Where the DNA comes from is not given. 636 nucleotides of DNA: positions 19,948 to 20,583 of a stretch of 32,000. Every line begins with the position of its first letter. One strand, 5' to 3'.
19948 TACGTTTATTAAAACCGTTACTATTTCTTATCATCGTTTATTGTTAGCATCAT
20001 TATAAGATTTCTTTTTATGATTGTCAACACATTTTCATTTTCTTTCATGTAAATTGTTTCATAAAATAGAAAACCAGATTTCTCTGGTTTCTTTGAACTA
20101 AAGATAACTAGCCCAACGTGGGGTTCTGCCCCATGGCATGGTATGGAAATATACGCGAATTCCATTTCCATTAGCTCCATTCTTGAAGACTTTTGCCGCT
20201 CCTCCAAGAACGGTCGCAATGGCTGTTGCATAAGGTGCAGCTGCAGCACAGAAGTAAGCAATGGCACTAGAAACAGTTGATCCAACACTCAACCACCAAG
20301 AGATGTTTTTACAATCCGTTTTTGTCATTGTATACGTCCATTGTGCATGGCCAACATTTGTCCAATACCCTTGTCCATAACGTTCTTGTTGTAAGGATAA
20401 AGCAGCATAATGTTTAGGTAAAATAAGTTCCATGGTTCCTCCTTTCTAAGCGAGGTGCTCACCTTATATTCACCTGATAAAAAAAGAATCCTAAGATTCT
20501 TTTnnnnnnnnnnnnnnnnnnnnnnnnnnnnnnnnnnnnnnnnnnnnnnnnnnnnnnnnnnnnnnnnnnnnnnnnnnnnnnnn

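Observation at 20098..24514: Terminator-bounded PCAT / GyrI-like / HlyD / 111-aa protein locus: candidate undescribed exported-toxin (bacteriocin-like) system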

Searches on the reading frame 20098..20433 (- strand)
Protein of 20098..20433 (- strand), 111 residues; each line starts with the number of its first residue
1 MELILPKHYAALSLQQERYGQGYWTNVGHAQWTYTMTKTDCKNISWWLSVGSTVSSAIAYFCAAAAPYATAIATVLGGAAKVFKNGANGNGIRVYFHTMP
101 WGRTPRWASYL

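Call 3: search_protein_families(library=pfam, proteins=[window:20098-20433:-], max_evalue=0.1)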
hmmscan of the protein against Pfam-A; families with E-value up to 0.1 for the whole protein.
window:20098-20433:- (111 aa): 0 families

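Call 4: search_protein_families(library=ncbifam, proteins=[window:20098-20433:-], max_evalue=0.1)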
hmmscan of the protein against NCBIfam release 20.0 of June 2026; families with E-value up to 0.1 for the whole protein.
window:20098-20433:- (111 aa): 0 families

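Call 8: find_homologous_proteins(query=window:20098-20433:-, max_evalue=0.01)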
Query window:20098-20433:- (111 aa): 1 proteins with E <= 0.01 among 4 candidates.
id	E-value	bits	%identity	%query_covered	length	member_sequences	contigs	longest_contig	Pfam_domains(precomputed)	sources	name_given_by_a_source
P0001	3.7e-60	219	86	100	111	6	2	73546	-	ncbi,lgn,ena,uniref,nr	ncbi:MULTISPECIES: hypothetical protein [unclassified Breznakia]|uniref:hypothetical protein n=1 Tax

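Call 9: search_protein_families(library=phrogs, proteins=[window:20098-20433:-], max_evalue=1)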
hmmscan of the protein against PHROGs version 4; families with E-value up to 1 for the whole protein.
window:20098-20433:- (111 aa): 0 families

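Call 11: find_encoding_contigs(protein=P0001, flank=10000, max_places=6)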
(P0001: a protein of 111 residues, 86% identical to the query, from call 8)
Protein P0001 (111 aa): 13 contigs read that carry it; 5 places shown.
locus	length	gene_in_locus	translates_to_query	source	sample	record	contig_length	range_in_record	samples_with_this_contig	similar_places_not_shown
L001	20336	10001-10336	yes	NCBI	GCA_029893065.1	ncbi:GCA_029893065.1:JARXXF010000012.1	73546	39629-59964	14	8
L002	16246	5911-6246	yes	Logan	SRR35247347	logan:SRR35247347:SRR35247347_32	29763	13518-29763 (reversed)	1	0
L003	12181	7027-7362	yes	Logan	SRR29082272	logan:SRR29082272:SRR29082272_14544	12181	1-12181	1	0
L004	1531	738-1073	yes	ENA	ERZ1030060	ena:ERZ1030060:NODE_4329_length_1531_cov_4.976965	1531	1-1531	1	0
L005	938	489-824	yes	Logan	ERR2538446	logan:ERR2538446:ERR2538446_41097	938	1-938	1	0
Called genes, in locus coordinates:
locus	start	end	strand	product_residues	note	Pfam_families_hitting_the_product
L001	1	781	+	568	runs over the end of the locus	PF05960:DUF885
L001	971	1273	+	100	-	PF02302:PTS_IIB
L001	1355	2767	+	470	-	PF02378:PTS_EIIC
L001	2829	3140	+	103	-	PF02255:PTS_IIA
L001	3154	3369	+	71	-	-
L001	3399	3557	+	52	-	-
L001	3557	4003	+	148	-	PF11687:DUF3284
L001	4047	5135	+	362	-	PF19200:MupG_N, PF05913:MupG_C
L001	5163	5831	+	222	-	PF00392:GntR, PF07702:UTRA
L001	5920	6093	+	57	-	-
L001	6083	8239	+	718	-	PF03412:Peptidase_C39, PF13529:Peptidase_C39_2 (faint), PF00664:ABC_membrane, PF00005:ABC_tran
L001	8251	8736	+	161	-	-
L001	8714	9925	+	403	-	PF26002:Beta-barrel_AprE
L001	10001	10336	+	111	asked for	-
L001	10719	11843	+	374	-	PF13393:tRNA-synt_His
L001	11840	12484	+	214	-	PF01634:HisG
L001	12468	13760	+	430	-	PF00815:Histidinol_dh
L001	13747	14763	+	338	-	PF00155:Aminotran_1_2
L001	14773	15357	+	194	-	PF00475:IGPD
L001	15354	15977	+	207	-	PF00117:GATase, PF07685:GATase_3 (weak), PF01174:SNO (weak)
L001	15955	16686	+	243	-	PF00977:His_biosynth, PF01207:Dus (faint)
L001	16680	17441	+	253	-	PF00977:His_biosynth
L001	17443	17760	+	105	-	PF01502:PRA-CH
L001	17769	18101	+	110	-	PF01503:PRA-PH, PF03819:MazG (weak)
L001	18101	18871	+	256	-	PF02811:PHP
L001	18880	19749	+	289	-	PF00702:Hydrolase, PF08282:Hydrolase_3, PF05116:S6PP (weak)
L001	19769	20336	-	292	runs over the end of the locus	PF13649:Methyltransf_25 (faint), PF10672:Methyltrans_SAM, PF03602:Cons_hypoth95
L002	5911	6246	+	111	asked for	-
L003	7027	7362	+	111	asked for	-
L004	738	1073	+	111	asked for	-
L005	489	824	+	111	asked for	-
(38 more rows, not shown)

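Call 20: search_solved_structures(query=window:20098-20433:-, max_evalue=10)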
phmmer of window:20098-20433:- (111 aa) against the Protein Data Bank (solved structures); distinct sequences matched with E-value up to 10: 3.
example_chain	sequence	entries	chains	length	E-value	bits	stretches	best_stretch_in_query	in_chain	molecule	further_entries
8v9w_A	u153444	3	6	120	0.5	14.1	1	31-66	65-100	JGFN4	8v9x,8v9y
1aep_A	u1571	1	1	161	0.54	14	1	11-72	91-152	APOLIPOPHORIN III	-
1ls4_A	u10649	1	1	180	0.65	13.8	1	11-72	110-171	Apolipophorin-III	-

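Call 22: search_protein_representatives(protein=window:20098-20433:-)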
Query: 111 residues. Proteins with E-value up to 0.001 (for the whole library): 5; up to 1e-10: 2; up to 1e-30: 1. The best 5 are listed.
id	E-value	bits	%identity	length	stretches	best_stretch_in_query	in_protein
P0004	1.1e-36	142.0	55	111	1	1-111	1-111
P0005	9.7e-27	110.0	50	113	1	3-110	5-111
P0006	1.2e-10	58.0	42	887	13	17-38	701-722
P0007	6.0e-07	46.2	43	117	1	3-98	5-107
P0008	5.2e-05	39.9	33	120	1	2-103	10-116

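Call 25: find_encoding_contigs(protein=P0005, flank=10000, max_places=4)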
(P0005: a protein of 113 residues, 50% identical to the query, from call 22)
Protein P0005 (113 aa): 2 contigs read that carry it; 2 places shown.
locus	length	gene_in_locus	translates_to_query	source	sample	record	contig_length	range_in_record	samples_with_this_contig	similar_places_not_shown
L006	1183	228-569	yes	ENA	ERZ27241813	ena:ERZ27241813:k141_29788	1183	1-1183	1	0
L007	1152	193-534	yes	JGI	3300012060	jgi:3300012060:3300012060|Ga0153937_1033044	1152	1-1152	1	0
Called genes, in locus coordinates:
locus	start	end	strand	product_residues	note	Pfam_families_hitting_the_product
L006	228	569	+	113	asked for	-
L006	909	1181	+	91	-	?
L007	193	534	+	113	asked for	-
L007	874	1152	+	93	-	?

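Call 26: find_encoding_contigs(protein=P0004, flank=10000, max_places=4)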
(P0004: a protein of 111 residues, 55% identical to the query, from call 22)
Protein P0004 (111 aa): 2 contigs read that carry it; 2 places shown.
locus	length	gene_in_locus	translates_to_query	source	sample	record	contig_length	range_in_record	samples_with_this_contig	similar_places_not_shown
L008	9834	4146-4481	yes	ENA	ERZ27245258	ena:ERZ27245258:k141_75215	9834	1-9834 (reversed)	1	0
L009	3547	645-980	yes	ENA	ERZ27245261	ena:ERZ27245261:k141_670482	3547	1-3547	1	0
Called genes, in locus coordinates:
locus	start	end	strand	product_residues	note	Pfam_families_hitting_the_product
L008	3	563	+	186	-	?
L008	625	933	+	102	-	PF02255:PTS_IIA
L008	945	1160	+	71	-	-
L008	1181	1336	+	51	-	-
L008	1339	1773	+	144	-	PF11687:DUF3284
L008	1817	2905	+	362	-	PF19200:MupG_N, PF05913:MupG_C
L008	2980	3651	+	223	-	PF00392:GntR, PF07702:UTRA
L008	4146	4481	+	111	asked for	-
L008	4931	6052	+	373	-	PF13393:tRNA-synt_His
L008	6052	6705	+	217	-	PF01634:HisG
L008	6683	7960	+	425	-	PF00815:Histidinol_dh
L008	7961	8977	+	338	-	PF00155:Aminotran_1_2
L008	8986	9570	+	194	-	PF00475:IGPD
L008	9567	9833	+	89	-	?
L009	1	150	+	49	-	?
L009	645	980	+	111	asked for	-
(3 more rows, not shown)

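Call 27: find_encoding_contigs(protein=P0007, flank=10000, max_places=4)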
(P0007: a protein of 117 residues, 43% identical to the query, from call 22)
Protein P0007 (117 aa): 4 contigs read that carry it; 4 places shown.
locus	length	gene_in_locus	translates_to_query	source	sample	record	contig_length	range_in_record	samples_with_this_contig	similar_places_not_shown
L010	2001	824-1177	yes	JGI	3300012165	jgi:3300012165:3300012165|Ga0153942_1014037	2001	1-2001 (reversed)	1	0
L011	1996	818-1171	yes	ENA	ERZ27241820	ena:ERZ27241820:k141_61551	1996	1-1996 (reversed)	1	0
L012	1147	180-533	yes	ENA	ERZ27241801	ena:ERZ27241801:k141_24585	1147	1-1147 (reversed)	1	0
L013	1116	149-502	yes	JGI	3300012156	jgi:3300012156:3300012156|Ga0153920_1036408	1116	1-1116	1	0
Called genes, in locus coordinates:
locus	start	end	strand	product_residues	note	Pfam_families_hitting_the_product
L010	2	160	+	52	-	PF10397:ADSL_C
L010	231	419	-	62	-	-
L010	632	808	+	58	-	-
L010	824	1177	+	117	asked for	-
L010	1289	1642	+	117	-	-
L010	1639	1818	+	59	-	-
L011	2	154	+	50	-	?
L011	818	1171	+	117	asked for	-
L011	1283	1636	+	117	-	-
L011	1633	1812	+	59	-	-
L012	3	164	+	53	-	?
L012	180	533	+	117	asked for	-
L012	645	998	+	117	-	-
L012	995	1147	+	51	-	?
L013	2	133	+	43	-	?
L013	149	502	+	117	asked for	-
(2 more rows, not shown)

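Call 28: find_encoding_contigs(protein=P0008, flank=10000, max_places=4)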
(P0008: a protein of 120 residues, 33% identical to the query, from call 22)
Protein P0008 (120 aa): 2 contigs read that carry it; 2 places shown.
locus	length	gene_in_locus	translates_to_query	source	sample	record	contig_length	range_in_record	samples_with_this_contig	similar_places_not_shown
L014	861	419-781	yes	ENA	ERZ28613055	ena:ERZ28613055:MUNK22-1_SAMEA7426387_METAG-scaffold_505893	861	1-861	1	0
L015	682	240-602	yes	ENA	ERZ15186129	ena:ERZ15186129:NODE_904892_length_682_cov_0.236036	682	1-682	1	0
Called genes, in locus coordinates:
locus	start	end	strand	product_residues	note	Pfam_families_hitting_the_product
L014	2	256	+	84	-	?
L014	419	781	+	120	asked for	-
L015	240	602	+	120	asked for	-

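Call 35: search_protein_families(library=pfam, proteins=[L001:8251-8736:+], max_evalue=10)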
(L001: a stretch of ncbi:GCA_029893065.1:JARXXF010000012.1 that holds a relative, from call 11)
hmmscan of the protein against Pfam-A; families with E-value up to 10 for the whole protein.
L001:8251-8736:+ (161 aa): 0 families

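Call 39: search_protein_families(library=ncbifam, proteins=[P0004, P0005, P0007, L010:1289-1642:+, P0008, L010:1639-1818:+, L006:635-823:+, L008:3791-3955:+], max_evalue=1)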
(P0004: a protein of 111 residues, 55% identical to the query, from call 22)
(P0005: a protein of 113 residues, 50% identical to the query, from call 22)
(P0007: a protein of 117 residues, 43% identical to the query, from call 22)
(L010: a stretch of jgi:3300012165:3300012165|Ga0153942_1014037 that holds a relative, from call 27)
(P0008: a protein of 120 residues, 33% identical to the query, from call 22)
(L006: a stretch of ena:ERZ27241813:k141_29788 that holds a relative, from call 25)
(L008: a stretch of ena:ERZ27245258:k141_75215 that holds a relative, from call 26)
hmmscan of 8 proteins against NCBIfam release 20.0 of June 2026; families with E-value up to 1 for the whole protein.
P0004 (111 aa): 3 families
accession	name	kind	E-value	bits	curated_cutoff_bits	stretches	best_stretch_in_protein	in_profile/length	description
TIGR04501.1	microcomp_PduB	equivalog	0.036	13.6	310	1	10-65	98-151/225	microcompartment protein PduB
NF011944.0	PRK15415.1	equivalog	0.11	11.8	173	1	10-65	142-195/269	propanediol utilization microcompartment protein PduB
NF033925.0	pora_1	subfamily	0.12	12.4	50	1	53-77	18-42/42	PorA family porin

P0005 (113 aa): 2 families
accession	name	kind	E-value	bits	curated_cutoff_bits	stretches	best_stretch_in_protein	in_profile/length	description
NF038034.1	lactGbeta_entB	subfamily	0.11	12.8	37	1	14-28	1-16/38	lactococcin G-beta/enterocin 1071B family bacteriocin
TIGR03893.1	lant_SP_1948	subfamily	0.21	12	32.95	0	11-60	10-58/61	lichenicidin A2 family type 2 lantibiotic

P0007 (117 aa): 0 families

L010:1289-1642:+ (117 aa): 0 families

P0008 (120 aa): 1 family
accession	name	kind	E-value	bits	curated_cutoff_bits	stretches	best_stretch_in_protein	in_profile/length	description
NF004172.0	PRK05640.1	equivalog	0.17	12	156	1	57-110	28-79/152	putative monovalent cation/H+ antiporter subunit B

L010:1639-1818:+ (59 aa): 3 families
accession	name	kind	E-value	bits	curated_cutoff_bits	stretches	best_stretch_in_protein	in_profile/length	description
NF040963.1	MamI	equivalog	0.027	14.3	80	1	29-58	28-57/69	magnetosome protein MamI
NF033632.1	SLATT_4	domain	0.12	12.2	55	1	7-53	36-82/154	SLATT domain-containing protein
NF045849.1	ICE_MMCAP2_0565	equivalog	0.3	10.8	40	1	23-54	10-41/80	Mbov_0395 family pilin-like conjugal transfer protein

L006:635-823:+ (62 aa): 0 families

L008:3791-3955:+ (54 aa): 0 families

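Call 40: search_protein_families(library=pfam, proteins=[P0004, P0005, P0007, L010:1289-1642:+, P0008, L010:1639-1818:+, L006:635-823:+, L008:3791-3955:+], max_evalue=1)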
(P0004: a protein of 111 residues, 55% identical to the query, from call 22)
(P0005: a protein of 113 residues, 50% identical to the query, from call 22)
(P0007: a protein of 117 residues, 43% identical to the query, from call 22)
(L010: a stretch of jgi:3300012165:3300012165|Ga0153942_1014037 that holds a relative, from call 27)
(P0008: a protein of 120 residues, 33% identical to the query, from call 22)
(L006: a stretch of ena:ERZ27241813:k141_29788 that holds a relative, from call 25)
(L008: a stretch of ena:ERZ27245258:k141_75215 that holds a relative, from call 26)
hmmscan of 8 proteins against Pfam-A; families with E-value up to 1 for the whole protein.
P0004 (111 aa): 0 families

P0005 (113 aa): 4 families
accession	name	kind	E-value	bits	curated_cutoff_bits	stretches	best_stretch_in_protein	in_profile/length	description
PF10439.15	Bacteriocin_IIc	-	0.0016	18.8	27.1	1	10-71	3-47/59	Bacteriocin class II with double-glycine leader peptide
PF24456.1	RHD_RETREG1-3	-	0.021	14.8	27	1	41-100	92-151/184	RETREG1-3/ARL6IP-like, N-terminal reticulon-homology domain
PF14358.11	DUF4405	-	0.056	14.4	26.7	1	79-109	4-34/66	Domain of unknown function (DUF4405)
PF15839.10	TEX29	-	0.16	12.9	27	1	36-79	18-61/76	Testis-expressed sequence 29 protein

P0007 (117 aa): 2 families
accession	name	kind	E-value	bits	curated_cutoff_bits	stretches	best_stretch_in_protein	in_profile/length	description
PF00916.26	Sulfate_transp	-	0.00032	20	23.2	1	44-114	79-151/380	Sulfate permease family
PF20712.2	CyanoTRADDas_TM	-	0.01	16.3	24.3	1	61-98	25-63/68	Cyanobacterial TRADD-N associated 2-Transmembrane domain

L010:1289-1642:+ (117 aa): 0 families

P0008 (120 aa): 0 families

L010:1639-1818:+ (59 aa): 1 family
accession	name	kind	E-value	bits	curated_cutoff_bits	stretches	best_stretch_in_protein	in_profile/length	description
PF14007.11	YtpI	-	0.0028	18.4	29.4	1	25-55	52-82/87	YtpI-like protein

L006:635-823:+ (62 aa): 1 family
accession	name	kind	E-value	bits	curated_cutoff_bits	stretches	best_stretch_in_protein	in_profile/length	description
PF20040.4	DUF6442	-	0.0023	18.6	25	1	9-59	30-78/102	Family of unknown function (DUF6442)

L008:3791-3955:+ (54 aa): 0 families

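Call 42: search_dna_similar(query=window:20098-20433:-, collection=plasmids, mode=protein, max_evalue=1, max_rows=15)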
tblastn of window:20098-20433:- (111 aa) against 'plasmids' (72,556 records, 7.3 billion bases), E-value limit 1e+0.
No match.
